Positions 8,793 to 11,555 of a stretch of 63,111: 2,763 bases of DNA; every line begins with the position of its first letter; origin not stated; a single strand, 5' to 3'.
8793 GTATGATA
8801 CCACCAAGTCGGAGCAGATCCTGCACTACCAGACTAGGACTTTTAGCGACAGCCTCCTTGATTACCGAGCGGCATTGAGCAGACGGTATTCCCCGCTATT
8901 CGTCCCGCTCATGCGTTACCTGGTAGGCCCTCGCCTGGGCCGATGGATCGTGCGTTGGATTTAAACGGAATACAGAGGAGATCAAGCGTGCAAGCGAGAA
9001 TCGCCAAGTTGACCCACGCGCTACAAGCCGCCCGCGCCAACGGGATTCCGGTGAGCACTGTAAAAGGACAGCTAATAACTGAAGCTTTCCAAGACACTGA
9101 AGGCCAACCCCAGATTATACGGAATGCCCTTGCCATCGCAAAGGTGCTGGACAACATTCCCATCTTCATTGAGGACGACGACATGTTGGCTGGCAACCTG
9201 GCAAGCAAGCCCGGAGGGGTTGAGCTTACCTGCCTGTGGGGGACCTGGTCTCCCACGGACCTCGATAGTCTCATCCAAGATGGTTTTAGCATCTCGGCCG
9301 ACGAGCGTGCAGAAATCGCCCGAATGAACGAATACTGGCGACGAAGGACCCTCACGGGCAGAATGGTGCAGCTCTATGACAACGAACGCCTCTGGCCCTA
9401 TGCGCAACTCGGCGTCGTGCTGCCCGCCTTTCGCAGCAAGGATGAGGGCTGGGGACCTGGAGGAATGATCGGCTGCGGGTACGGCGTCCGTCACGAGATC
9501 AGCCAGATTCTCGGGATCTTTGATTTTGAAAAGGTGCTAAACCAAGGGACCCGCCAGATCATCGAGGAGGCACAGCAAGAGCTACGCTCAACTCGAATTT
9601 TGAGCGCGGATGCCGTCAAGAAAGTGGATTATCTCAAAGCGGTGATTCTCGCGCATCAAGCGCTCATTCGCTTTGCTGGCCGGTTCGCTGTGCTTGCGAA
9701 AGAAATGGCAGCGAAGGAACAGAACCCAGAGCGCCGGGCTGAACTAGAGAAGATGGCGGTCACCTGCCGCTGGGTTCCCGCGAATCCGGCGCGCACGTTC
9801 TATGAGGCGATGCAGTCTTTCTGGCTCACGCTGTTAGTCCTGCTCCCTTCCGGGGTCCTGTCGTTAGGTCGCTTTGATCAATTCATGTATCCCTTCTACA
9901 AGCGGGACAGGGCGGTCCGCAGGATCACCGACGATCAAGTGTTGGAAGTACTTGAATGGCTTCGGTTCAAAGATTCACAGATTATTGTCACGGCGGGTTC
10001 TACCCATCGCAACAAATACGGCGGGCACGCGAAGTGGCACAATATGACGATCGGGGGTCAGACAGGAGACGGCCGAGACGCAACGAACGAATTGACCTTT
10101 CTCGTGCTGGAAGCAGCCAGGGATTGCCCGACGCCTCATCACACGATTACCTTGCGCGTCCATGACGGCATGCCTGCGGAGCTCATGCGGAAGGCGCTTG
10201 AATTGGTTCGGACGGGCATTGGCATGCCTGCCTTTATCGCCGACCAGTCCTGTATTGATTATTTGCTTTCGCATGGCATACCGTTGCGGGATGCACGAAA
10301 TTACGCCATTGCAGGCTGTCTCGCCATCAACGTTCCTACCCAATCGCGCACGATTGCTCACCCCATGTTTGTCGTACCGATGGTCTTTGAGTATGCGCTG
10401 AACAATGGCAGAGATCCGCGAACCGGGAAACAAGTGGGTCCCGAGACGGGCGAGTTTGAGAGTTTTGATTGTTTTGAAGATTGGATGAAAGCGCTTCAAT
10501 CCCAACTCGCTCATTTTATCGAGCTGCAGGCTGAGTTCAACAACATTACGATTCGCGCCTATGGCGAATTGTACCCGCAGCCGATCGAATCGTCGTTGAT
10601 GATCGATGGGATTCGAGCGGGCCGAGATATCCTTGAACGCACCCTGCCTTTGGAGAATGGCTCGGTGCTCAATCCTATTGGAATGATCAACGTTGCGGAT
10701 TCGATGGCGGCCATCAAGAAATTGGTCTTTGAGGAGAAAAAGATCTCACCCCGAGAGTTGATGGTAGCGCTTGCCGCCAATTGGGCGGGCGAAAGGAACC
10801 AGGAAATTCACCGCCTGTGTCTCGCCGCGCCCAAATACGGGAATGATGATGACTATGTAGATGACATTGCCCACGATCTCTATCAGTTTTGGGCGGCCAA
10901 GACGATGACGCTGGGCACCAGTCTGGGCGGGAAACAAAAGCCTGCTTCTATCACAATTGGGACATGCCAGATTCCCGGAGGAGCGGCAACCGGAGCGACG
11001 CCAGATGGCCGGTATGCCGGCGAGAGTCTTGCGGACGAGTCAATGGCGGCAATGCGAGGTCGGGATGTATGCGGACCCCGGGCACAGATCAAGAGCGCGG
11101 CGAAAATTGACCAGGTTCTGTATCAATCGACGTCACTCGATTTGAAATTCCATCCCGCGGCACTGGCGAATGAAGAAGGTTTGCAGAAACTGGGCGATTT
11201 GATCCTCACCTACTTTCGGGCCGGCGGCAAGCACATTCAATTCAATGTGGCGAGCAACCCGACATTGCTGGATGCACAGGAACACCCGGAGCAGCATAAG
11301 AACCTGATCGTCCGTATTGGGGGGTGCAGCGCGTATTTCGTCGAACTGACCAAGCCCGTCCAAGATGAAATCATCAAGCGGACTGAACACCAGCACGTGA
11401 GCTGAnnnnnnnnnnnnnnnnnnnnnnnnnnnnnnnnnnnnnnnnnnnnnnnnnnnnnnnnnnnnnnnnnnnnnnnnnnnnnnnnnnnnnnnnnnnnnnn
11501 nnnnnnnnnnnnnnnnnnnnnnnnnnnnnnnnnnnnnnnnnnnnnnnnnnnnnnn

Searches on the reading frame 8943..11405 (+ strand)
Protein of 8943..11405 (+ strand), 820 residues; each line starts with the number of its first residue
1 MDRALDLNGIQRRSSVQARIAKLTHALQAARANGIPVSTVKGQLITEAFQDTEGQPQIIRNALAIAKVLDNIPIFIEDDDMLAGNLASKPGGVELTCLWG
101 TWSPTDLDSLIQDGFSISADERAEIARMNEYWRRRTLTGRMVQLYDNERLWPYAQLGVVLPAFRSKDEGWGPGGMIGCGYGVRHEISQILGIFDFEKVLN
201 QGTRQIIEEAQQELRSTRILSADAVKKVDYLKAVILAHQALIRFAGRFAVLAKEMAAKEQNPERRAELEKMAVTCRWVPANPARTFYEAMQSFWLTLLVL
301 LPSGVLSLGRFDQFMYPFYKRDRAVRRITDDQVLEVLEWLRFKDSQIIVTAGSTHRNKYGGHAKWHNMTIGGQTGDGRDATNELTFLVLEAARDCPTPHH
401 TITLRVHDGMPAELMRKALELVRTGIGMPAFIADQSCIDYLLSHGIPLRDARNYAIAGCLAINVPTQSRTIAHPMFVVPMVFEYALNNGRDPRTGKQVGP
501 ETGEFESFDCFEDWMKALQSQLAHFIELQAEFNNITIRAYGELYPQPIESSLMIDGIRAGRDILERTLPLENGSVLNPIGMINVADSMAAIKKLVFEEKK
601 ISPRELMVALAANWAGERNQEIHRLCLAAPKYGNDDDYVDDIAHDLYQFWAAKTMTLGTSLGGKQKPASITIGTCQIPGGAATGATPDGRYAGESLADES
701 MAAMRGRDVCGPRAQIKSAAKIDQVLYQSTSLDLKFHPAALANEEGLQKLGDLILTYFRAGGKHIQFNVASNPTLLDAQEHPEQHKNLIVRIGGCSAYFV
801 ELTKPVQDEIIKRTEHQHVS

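Call 10: search_protein_families(library=pfam, proteins=[window:8943-11405:+], max_evalue=0.001)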
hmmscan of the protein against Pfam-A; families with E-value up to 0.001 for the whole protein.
window:8943-11405:+ (820 aa): 2 families
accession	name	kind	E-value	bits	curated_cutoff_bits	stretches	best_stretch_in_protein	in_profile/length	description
PF02901.20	PFL-like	-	1e-156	523.8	24.3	1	19-673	4-641/647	Pyruvate formate lyase-like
PF01228.26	Gly_radical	-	4e-26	92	22.2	1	699-800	3-106/106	Glycine radical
